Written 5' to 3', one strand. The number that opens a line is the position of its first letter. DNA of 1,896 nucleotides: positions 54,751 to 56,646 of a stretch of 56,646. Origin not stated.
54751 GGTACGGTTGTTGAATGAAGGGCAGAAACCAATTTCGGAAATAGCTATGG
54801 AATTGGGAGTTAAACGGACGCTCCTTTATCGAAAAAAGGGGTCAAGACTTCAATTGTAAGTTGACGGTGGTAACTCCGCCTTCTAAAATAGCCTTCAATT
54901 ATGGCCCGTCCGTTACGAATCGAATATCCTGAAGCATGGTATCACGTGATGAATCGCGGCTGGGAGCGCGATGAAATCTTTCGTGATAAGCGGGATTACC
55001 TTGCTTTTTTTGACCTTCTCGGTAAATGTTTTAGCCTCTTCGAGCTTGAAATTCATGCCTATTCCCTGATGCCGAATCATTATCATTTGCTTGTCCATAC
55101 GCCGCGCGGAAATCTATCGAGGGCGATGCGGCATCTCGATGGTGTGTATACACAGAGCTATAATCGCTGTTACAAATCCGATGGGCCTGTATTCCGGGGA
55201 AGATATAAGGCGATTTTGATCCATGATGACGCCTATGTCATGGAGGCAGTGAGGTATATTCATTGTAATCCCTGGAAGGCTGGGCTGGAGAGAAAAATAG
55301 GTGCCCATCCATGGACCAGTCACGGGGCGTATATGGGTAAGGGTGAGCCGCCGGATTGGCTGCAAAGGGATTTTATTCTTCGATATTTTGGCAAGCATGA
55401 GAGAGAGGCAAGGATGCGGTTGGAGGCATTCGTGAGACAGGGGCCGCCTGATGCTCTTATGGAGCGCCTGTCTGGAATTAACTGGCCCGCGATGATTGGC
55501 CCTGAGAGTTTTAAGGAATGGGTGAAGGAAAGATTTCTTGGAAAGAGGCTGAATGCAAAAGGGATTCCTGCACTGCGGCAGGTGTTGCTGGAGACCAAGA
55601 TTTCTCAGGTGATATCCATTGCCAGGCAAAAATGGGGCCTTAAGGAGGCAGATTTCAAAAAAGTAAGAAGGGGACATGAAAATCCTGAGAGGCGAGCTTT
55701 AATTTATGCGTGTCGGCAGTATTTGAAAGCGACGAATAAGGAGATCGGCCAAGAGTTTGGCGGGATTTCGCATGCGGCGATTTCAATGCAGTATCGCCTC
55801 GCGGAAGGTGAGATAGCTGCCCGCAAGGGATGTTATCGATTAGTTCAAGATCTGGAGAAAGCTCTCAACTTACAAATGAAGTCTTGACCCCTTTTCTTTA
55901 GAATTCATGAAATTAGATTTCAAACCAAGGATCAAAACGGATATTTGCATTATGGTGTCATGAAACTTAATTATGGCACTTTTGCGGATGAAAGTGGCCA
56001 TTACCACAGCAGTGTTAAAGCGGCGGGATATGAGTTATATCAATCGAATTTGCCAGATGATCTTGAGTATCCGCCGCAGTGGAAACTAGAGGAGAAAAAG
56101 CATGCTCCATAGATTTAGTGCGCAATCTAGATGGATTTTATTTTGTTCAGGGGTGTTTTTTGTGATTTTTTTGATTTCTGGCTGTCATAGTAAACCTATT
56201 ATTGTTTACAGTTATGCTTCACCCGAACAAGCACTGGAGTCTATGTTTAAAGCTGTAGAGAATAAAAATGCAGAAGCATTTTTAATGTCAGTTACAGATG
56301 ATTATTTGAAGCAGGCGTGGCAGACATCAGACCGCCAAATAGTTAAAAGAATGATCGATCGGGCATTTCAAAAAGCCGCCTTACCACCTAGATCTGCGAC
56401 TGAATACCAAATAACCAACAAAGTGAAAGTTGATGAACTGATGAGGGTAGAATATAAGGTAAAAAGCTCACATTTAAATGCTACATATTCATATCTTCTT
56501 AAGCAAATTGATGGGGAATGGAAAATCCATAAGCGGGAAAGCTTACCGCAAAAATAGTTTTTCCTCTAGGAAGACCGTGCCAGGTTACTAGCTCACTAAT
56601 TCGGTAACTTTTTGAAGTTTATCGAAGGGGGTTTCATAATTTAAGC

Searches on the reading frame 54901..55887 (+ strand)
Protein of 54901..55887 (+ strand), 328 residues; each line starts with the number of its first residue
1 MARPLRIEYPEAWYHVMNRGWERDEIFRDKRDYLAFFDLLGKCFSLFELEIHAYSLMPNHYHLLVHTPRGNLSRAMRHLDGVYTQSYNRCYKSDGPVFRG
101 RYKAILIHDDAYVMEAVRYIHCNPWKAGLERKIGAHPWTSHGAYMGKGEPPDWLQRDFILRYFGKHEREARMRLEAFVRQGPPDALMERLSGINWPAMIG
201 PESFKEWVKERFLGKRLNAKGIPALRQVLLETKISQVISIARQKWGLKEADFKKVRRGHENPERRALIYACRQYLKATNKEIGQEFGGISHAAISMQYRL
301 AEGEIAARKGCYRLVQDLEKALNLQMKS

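Call 6: search_protein_families(library=pfam, proteins=[window:54901-55887:+], max_evalue=0.1)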
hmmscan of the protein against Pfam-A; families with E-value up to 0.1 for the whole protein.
window:54901-55887:+ (328 aa): 2 families
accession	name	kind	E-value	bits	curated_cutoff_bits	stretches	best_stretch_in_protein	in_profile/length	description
PF01797.21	Y1_Tnp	-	4.8e-10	40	23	1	11-121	4-119/121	Transposase IS200 like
PF08299.17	Bac_DnaA_C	-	3.5e-06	27.4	31.5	1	235-298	2-66/69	Bacterial dnaA protein helix-turn-helix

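Call 7: search_protein_families(library=ncbifam, proteins=[window:54901-55887:+], max_evalue=0.1)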
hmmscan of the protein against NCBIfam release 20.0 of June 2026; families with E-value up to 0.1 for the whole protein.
window:54901-55887:+ (328 aa): 3 families
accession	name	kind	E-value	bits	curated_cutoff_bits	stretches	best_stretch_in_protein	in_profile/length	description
NF047646.1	REP_Tyr_transpos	equivalog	2.9e-18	66.2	80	1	6-138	4-145/146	REP-associated tyrosine transposase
TIGR00362.1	DnaA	equivalog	4.6e-05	22.7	343.9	1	231-321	345-436/437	chromosomal replication initiator protein DnaA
NF033573.1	transpos_IS200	equivalog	0.048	13.9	55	1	36-92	34-91/126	IS200/IS605 family transposase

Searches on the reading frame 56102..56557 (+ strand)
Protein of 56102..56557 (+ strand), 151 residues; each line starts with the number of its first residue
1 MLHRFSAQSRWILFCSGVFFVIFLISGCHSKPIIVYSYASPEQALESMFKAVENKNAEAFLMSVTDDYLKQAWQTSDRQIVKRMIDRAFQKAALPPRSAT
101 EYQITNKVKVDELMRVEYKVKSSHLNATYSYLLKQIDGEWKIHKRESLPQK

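Call 6: search_protein_families(library=pfam, proteins=[window:56102-56557:+], max_evalue=0.1)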
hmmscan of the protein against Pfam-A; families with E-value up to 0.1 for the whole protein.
window:56102-56557:+ (151 aa): 5 families
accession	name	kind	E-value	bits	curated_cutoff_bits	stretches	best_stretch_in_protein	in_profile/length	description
PF13474.12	SnoaL_3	-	0.0034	18.2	22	1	42-143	2-112/121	SnoaL-like domain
PF15655.11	Imm-NTF2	-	0.011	16.4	25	1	75-147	48-117/129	NTF2 fold immunity protein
PF00393.24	6PGD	-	0.027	14.3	27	1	42-92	34-84/290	6-phosphogluconate dehydrogenase, C-terminal domain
PF12870.14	DUF4878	-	0.039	14.7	24.1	1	39-142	5-111/112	Domain of unknown function (DUF4878)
PF11159.13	DUF2939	-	0.088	13.6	24.8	0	34-72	5-43/93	Protein of unknown function (DUF2939)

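Call 7: search_protein_families(library=ncbifam, proteins=[window:56102-56557:+], max_evalue=0.1)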
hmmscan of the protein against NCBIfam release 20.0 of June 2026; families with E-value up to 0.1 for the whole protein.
window:56102-56557:+ (151 aa): 3 families
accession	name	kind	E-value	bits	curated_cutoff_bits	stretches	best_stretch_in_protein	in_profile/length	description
NF006765.0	PRK09287.1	equivalog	0.0029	16.5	413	1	42-92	212-262/476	NADP-dependent phosphogluconate dehydrogenase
TIGR02246.1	TIGR02246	subfamily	0.072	13.1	33.95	0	120-149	96-125/128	SgcJ/EcaC family oxidoreductase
TIGR00873.1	gnd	equivalog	0.088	11.6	426.7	0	42-92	208-257/467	decarboxylating NADP(+)-dependent phosphogluconate dehydrogenase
